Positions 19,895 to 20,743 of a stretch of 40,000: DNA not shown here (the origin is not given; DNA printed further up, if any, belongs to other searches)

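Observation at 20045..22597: Four-gene cargo cassette on the tRNA-Pro island: candidate undescribed abortive-infection/defence module (HEPN-like? + AbiGi-like + 2-TM protein + small protein)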

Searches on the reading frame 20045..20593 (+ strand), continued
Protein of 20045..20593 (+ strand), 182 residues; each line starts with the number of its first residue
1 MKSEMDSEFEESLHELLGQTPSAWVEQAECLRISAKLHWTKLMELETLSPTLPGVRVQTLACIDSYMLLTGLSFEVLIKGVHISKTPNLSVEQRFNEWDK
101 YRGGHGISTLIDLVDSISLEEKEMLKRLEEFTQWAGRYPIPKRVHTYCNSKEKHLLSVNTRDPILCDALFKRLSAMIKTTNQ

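Call 42: search_solved_structures(query=A2, max_evalue=10, show_alignments=2)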
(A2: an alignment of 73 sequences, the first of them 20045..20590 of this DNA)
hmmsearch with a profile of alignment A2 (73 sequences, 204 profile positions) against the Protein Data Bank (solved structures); distinct sequences matched with E-value up to 10: 0.

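Call 47: search_protein_families(library=pfam, proteins=[L112:805-1404:+, L081:922-1521:+, L021:7797-8393:+, L098:7947-8537:+, L109:7791-8354:+, L097:444-1046:+, L025:6757-7365:+, L034:7914-8525:+, L032:5157-5753:+, L019:7923-8531:+], max_evalue=0.1)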
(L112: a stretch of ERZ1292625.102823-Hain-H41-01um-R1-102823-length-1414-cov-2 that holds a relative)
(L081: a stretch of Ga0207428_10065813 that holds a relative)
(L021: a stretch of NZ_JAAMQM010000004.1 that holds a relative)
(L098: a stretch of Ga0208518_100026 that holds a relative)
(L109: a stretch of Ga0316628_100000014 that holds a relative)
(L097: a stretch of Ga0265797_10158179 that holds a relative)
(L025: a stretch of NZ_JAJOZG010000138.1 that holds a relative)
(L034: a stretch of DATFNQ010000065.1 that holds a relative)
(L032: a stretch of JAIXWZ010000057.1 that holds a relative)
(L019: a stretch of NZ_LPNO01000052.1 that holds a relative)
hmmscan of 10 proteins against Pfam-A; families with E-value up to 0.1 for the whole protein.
L112:805-1404:+ (200 aa): 0 families

L081:922-1521:+ (200 aa): 0 families

L021:7797-8393:+ (199 aa): 1 family
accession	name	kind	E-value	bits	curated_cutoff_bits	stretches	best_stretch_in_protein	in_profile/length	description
PF05168.19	HEPN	-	2.1e-05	25.1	22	1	80-159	31-111/117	HEPN domain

L098:7947-8537:+ (197 aa): 1 family
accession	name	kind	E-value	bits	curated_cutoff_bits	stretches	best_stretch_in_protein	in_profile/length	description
PF22255.2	Gp44-like_2nd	-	0.058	13.8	27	1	66-106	42-82/84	Baseplate hub protein gp44-like, second domain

L109:7791-8354:+ (188 aa): 1 family
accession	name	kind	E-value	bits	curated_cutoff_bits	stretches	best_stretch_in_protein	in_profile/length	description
PF13756.12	Stimulus_sens_1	-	0.027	15.4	29.8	1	93-140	23-71/111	Stimulus-sensing domain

L097:444-1046:+ (201 aa): 1 family
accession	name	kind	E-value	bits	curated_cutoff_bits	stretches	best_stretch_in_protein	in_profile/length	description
PF11615.13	Caf4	-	0.013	16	21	1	137-156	30-49/60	CCR4-associated factor 4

L025:6757-7365:+ (203 aa): 1 family
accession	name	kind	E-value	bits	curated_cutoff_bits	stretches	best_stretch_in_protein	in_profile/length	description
PF05168.19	HEPN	-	0.0018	18.9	22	1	79-136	32-90/117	HEPN domain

L034:7914-8525:+ (204 aa): 0 families

L032:5157-5753:+ (199 aa): 0 families

L019:7923-8531:+ (203 aa): 1 family
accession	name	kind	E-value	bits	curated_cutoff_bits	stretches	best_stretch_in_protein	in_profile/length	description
PF05168.19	HEPN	-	0.00025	21.6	22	1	78-157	32-112/117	HEPN domain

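Call 49: search_protein_families(library=pfam, proteins=[L005:3706-4440:+, L010:3542-4507:+, L010:2162-2971:+, L011:2015-2662:+, L045:1025-1843:+, L049:8586-9281:+, L051:3475-4293:+, L051:1856-2572:+, L039:936-1652:+, L047:5129-5695:+], max_evalue=0.01)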
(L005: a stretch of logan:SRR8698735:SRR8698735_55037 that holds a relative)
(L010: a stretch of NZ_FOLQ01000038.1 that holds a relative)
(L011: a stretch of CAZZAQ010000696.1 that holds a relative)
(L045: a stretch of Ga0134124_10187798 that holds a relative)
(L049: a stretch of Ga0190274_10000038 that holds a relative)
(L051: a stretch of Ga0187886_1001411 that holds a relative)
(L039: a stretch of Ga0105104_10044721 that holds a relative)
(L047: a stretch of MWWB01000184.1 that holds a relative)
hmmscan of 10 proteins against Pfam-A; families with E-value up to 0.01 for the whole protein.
L005:3706-4440:+ (245 aa): 1 family
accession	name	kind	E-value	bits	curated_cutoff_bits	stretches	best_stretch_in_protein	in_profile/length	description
PF16247.11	DUF4904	-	0.00045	20.5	27.7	1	155-187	61-93/129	Domain of unknown function (DUF4904)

L010:3542-4507:+ (322 aa): 1 family
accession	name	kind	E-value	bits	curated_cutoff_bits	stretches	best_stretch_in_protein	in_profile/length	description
PF18928.5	DUF5677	-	6.6e-26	91.8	27.1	1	58-244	2-155/166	Family of unknown function (DUF5677)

L010:2162-2971:+ (270 aa): 1 family
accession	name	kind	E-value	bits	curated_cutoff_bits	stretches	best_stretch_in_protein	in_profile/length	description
PF14279.12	HNH_5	-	9.9e-09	35.4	27.5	1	4-45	1-44/56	HNH endonuclease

L011:2015-2662:+ (216 aa): 1 family
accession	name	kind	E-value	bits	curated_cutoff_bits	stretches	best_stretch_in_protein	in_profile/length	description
PF14237.11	GYF_2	-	1.1e-12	48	25.8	1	3-47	1-45/50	GYF domain 2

L045:1025-1843:+ (272 aa): 0 families

L049:8586-9281:+ (232 aa): 0 families

L051:3475-4293:+ (273 aa): 1 family
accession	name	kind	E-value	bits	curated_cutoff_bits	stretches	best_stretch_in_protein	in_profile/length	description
PF14355.11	Abi_C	-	1.9e-09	37.9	24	1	181-251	1-81/83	Abortive infection C-terminus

L051:1856-2572:+ (239 aa): 3 families
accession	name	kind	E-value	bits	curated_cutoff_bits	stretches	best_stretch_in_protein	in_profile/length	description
PF04191.18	PEMT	-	6.7e-11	43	25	1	125-216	3-98/105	Phospholipid methyltransferase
PF04140.19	ICMT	-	9.6e-08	32.8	24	1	131-217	5-94/95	Isoprenylcysteine carboxyl methyltransferase (ICMT) family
PF01222.22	ERG4_ERG24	-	3.4e-05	23.2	27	1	150-239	340-432/432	Ergosterol biosynthesis ERG4/ERG24 family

L039:936-1652:+ (239 aa): 0 families

L047:5129-5695:+ (189 aa): 0 families

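Call 68: find_encoding_contigs(protein=P0026, flank=3000, max_places=4)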
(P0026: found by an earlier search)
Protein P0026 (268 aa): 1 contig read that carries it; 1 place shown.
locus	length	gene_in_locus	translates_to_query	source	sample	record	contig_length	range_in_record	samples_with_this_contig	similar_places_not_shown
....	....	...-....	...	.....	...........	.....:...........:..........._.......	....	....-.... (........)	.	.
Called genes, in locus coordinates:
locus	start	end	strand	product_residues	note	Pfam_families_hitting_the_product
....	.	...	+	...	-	?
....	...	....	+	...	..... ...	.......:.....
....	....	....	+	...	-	-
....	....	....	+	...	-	-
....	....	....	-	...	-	-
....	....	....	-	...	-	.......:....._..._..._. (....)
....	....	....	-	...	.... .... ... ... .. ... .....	-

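Call 81: search_dna_similar(query=window:20045-20590:+, collection=plasmids, mode=protein, max_evalue=0.01, max_rows=15)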
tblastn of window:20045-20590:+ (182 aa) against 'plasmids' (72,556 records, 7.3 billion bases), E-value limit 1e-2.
No match.

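Call 84: find_related_loci(query=A2, collection=viral_contigs, flank=5000)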
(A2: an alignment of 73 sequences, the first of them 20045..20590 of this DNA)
Query A2 (182 aa) in viral_contigs; peptide patterns used: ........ (x = any residue, [..] = any of these).
1 stretches matched a pattern; 1 encode a relative of the query (tblastn E <= 1e-3); 1 distinct loci.
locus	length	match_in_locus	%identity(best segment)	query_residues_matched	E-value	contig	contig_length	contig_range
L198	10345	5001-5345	30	24-145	4e-11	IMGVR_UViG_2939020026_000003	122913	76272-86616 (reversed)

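Call 105: search_protein_families(library=pfam, alignment_id=A6, max_evalue=0.0001)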
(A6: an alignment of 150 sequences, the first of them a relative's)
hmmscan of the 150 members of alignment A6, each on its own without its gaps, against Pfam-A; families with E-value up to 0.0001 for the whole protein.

A. member 1, L001:1827-3323:- (499 aa): 2 families
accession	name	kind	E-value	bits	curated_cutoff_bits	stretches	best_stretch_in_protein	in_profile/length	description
PF01548.23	DEDD_Tnp_IS110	-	3.3e-24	85.9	29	1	29-185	1-155/155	Transposase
PF02371.22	Transposase_20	-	2.2e-12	47.6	21.3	1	296-377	4-85/87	Transposase IS116/IS110/IS902 family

B. families by the number of members that match (of 150 scanned): 94 families (the first 25 are shown)
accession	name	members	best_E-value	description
PF04471.18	Mrr_cat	3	7.8e-27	Restriction endonuclease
PF00589.27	Phage_integrase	3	1.8e-26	Phage integrase family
PF04055.27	Radical_SAM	3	2e-26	Radical SAM superfamily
PF00072.30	Response_reg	2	7.3e-32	Response regulator receiver domain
PF14542.12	Acetyltransf_CG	2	4e-26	GCN5-related N-acetyl-transferase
PF02371.22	Transposase_20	2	2.1e-25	Transposase IS116/IS110/IS902 family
PF01548.23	DEDD_Tnp_IS110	2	3.3e-24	Transposase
PF08238.18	Sel1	2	3.9e-18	Sel1 repeat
PF13356.12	Arm-DNA-bind_3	2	6.1e-15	Arm DNA-binding domain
PF02867.20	Ribonuc_red_lgC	1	4.2e-131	Ribonucleotide reductase, barrel domain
PF03977.18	OAD_beta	1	6.6e-105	Na+-transporting oxaloacetate decarboxylase beta subunit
PF00682.25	HMGL-like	1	2.4e-96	HMGL-like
PF05170.20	AsmA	1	2.6e-59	AsmA family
PF01578.25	Cytochrom_C_asm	1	2.8e-50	Cytochrome C assembly protein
PF00491.26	Arginase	1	2.2e-48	Arginase family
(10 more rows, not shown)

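Call 112: fold_search(model_id=the predicted structure, library=viral)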
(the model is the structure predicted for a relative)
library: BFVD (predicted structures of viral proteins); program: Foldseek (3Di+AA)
matches with E <= 10: 264; with E <= 0.001: 0
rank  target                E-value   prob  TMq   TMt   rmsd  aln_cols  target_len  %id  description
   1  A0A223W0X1            2.8e-01  0.95  0.42  0.48   8.8       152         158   17  Uncharacterized protein [Agrobacterium phage Atu_ph08]
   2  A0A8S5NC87            3.4e-01  0.90  0.42  0.39   7.3       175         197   12  Uncharacterized protein [Siphoviridae sp. ctwWa4]
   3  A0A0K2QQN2            6.3e-01  0.28  0.27  0.26  16.2       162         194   10  Uncharacterized protein [Ralstonia phage RSF1]
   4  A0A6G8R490            7.7e-01  0.13  0.23  0.13  16.6       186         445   12  (no name in the UniProt tables at hand)
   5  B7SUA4                7.7e-01  0.08  0.17  0.12  19.6       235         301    8  (no name in the UniProt tables at hand)
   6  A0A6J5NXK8            8.1e-01  0.10  0.19  0.12  25.7       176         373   15  Uncharacterized protein (Fragment) [uncultured Caudovirales phage]
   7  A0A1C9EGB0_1          9.8e-01  0.07  0.17  0.05  22.2       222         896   12  Viral structural protein [Acidianus two-tailed phage variant 1]
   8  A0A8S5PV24            1.1e+00  0.23  0.29  0.32  24.5       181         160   13  Sigma-70, region 4 [Siphoviridae sp. ctGuJ10]
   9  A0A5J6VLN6            1.3e+00  0.30  0.33  0.23  18.2       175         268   17  Snf7 family protein [Megaviridae environmental sample]
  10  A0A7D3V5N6            1.3e+00  0.25  0.34  0.35  15.8       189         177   13  Uncharacterized protein [Fadolivirus FV1/VV64]
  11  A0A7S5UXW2            1.3e+00  0.14  0.26  0.27  16.4       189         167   10  Uncharacterized protein [Rhizobium phage RHph_Y65]
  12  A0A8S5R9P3            1.6e+00  0.12  0.21  0.26  16.5       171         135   10  Proline/betaine transporter, CYTOPLASMIC, COILED-COIL, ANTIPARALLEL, TWO-STRANDED [Siphoviridae sp. ctkfT29]
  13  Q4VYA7                1.6e+00  0.11  0.25  0.19  17.2       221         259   10  (no name in the UniProt tables at hand)
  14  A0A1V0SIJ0            1.6e+00  0.06  0.15  0.11  25.2       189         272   13  Uncharacterized protein [Klosneuvirus KNV1]
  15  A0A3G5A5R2            1.7e+00  0.13  0.24  0.24  13.1       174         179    6  Uncharacterized protein [Hyperionvirus sp.]
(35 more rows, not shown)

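Call 120: find_encoding_contigs(protein=P0001, flank=1000, max_places=3)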
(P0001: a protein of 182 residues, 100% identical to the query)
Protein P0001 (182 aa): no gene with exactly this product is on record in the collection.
